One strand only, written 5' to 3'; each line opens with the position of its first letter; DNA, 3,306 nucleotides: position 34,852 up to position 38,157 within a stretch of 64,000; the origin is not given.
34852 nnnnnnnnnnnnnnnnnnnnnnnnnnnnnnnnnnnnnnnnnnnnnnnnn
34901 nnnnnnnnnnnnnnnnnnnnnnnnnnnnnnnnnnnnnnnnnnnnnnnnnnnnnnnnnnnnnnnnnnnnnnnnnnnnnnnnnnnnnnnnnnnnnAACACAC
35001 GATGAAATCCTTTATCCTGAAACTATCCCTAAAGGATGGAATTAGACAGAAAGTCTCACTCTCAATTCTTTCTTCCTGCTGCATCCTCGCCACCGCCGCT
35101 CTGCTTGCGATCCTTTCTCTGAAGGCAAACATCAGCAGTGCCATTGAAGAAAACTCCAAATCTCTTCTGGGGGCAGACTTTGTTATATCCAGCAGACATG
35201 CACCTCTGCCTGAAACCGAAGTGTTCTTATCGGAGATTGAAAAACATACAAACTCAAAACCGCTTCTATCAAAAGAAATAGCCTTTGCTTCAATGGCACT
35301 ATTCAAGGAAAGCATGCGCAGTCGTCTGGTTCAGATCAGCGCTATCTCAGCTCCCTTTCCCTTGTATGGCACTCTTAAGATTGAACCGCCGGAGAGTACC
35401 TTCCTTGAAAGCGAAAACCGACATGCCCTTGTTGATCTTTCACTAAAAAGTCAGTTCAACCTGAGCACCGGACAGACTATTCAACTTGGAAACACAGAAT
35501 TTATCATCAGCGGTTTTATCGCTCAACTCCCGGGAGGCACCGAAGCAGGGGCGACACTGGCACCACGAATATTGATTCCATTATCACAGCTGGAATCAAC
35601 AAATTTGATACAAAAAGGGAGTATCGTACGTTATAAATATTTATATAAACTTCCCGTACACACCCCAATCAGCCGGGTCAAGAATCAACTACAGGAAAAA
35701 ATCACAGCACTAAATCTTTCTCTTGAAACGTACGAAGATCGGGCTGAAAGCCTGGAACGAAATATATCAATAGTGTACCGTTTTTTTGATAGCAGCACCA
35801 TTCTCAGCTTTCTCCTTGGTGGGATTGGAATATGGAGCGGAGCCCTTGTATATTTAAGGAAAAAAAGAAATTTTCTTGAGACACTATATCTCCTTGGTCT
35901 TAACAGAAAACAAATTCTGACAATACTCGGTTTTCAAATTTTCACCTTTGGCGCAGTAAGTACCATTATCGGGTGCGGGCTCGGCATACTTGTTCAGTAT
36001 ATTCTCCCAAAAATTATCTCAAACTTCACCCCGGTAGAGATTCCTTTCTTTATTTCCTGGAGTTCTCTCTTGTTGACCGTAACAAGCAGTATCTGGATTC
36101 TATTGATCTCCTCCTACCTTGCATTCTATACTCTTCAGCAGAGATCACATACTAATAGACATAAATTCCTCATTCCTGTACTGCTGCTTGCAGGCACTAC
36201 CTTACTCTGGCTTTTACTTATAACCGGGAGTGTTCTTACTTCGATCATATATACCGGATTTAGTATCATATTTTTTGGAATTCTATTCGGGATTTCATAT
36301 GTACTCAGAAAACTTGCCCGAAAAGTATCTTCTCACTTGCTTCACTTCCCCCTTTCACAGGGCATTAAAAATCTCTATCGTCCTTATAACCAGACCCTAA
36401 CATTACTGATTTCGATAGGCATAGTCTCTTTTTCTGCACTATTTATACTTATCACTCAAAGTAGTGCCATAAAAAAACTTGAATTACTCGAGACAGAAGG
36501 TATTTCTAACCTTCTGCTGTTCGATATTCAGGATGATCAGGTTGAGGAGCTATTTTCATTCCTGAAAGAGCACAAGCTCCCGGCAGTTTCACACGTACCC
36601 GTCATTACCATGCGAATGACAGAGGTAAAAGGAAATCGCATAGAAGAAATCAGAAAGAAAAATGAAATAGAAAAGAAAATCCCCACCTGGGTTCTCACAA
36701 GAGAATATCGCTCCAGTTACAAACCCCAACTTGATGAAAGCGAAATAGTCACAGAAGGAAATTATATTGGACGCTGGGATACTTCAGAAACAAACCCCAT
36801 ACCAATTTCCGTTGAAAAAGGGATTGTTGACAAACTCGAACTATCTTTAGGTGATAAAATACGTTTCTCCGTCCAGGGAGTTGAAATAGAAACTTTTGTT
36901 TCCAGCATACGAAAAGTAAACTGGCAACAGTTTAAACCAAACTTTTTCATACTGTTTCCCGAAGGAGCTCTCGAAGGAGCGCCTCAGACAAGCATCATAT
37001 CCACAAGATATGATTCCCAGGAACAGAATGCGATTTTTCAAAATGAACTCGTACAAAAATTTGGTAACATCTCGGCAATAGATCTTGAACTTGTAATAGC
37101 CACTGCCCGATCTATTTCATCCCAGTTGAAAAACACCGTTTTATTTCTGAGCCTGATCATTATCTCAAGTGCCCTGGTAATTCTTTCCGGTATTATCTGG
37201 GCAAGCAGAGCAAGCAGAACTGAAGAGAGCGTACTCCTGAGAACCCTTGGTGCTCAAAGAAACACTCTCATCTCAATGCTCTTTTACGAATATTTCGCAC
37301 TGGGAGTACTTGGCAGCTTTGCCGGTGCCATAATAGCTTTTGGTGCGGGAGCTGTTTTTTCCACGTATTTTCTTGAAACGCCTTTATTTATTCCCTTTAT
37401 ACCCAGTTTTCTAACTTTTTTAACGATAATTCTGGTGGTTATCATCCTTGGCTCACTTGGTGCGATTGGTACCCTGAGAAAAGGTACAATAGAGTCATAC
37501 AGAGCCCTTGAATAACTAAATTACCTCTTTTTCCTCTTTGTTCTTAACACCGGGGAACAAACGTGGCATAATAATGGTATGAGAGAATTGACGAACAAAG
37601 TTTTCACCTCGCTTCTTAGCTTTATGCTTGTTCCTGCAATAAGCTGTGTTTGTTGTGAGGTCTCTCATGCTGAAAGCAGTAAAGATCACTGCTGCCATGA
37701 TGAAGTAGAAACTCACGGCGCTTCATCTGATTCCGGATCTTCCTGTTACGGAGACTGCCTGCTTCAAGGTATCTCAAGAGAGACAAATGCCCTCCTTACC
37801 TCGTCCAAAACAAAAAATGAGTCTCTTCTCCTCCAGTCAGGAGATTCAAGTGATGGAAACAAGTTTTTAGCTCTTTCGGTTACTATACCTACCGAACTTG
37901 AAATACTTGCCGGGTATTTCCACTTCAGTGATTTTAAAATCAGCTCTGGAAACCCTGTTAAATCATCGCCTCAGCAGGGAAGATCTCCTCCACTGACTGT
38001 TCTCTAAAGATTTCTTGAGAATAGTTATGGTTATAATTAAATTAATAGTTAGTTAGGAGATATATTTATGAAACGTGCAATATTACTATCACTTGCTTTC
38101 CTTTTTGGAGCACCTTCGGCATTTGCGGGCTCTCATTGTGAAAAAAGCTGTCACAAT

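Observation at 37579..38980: Three adjacent secreted Cys/His-rich small proteins (metal-handling islet?)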

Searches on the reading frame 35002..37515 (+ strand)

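Call 3: search_protein_families(library=pfam, proteins=[window:35002-37515:+], max_evalue=0.1)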
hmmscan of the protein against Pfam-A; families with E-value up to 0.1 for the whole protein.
window:35002-37515:+ (837 aa): 2 families
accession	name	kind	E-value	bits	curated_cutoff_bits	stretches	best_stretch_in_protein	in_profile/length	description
PF02687.27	FtsX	-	1.9e-20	73.5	25.5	2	715-822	2-113/120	FtsX-like permease C-terminal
PF12704.14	MacB_PCD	-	1.7e-09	38.7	27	1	28-201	9-180/207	MacB-like periplasmic core domain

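Call 4: search_protein_families(library=ncbifam, proteins=[window:35002-37515:+], max_evalue=0.1)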
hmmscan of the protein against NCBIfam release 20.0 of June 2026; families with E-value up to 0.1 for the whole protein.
window:35002-37515:+ (837 aa): 9 families
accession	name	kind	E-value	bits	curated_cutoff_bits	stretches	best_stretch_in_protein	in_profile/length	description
NF041854.1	ABC_perm_YbbP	equivalog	7e-82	275.6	999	1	19-821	14-792/806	putative ABC transporter permease subunit YbbP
TIGR03434.1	ADOP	subfamily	3.2e-06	25.5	622.3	1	715-790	276-351/803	ADOP family duplicated permease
TIGR02212.1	lolCE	equivalog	1.4e-05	24.2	362.45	1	713-818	270-386/411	lipoprotein-releasing ABC transporter permease subunit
NF008076.0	PRK10814.1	exception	0.0017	17.5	473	1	288-371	293-380/399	lipoprotein-releasing ABC transporter permease subunit LolC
NF002535.0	PRK02079.1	equivalog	0.004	16.9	101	1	638-695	17-74/92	pyrroloquinoline quinone biosynthesis peptide chaperone PqqD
TIGR03859.1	PQQ_PqqD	equivalog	0.0077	16.1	46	1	639-694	9-64/81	pyrroloquinoline quinone biosynthesis peptide chaperone PqqD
NF008357.0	PRK11146.1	exception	0.014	14.2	439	1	708-779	266-338/414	lipoprotein-releasing ABC transporter permease subunit LolE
NF038347.1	FtsX_Gpos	exception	0.016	14.5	225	1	704-824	162-287/296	permease-like cell division protein FtsX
TIGR02213.1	lolE_release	exception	0.08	11.8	540.35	1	708-779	263-335/411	lipoprotein-releasing ABC transporter permease subunit LolE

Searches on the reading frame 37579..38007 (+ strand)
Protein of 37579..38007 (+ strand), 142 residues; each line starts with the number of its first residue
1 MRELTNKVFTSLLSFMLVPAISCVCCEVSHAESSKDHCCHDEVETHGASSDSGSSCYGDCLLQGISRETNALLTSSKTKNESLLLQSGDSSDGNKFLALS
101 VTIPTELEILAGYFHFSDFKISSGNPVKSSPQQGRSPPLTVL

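Call 3: search_protein_families(library=pfam, proteins=[window:37579-38007:+], max_evalue=0.1)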
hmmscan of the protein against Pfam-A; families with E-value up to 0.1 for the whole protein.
window:37579-38007:+ (142 aa): 0 families

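Call 4: search_protein_families(library=ncbifam, proteins=[window:37579-38007:+], max_evalue=0.1)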
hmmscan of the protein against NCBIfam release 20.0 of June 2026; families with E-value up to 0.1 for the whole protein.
window:37579-38007:+ (142 aa): 0 families

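Call 13: find_homologous_proteins(query=window:37579-38007:+, max_evalue=0.01)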
Query window:37579-38007:+ (142 aa): 1 proteins with E <= 0.01 among 27 candidates.
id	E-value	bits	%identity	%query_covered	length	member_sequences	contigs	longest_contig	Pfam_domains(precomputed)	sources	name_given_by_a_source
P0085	1.0e-87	309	100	100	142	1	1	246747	-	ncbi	-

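Call 36: search_protein_families(library=pfam, proteins=[window:37645-38004:+], max_evalue=10)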
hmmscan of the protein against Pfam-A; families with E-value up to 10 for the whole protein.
seq(120 aa): 0 families

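Call 37: find_related_loci(query=A3, collection=metagenome_contigs, flank=5000)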
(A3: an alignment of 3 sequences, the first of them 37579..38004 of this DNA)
Query A3 (142 aa) in metagenome_contigs; peptide patterns used: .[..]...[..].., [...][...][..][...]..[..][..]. (x = any residue, [..] = any of these).
182 stretches matched a pattern, but none encodes a relative of the query by tblastn (E <= 1e-3).

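Call 46: search_solved_structures(query=A3, max_evalue=10, show_alignments=2)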
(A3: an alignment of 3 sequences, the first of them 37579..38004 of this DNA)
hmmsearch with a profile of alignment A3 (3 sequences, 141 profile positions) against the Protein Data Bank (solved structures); distinct sequences matched with E-value up to 10: 1.
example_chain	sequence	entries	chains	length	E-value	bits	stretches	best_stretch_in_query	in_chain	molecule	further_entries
4hk1_A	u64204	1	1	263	0.062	16.7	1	10-77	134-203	Proliferating cell nuclear antigen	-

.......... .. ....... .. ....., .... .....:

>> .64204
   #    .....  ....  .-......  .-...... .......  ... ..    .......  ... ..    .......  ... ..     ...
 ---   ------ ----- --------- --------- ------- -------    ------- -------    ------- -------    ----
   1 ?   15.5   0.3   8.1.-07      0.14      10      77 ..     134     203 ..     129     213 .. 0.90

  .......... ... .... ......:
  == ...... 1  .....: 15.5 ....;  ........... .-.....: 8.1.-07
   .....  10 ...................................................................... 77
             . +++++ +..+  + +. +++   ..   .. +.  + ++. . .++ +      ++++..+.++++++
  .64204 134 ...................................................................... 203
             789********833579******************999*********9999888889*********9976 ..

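Call 78: predict_structure(alignment_id=A7)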
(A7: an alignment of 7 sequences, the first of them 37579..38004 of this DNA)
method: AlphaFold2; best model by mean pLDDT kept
length: 142 residues; sequences in the alignment: 7
mean_pLDDT: 43.6   pTM: 0.17
mean pLDDT of the five models: 43.6, 41.7, 40.2, 38.0, 37.6
residues with pLDDT >= 90: 0; 70-90: 0; 50-70: 25; < 50: 117
segments of 3 or more residues with pLDDT < 50: 17-123, 125-130, 133-135
pLDDT, mean of each block of 10 residues (from residue 1): 56 53 44 43 39 41 42 37 38 40 39 42 44 52 50
secondary structure, 60 per line:
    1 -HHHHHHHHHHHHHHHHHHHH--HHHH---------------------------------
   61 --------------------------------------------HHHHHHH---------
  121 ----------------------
elements in order: H2-21 H24-27 H105-111

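Call 89: search_protein_families(library=padloc, proteins=[window:37579-38007:+], max_evalue=0.1)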
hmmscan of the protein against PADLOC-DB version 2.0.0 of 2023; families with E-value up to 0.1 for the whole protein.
window:37579-38007:+ (142 aa): 0 families

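Call 90: search_protein_families(library=phrogs, proteins=[window:37579-38007:+], max_evalue=0.1)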
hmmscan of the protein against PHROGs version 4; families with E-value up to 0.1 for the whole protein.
window:37579-38007:+ (142 aa): 0 families
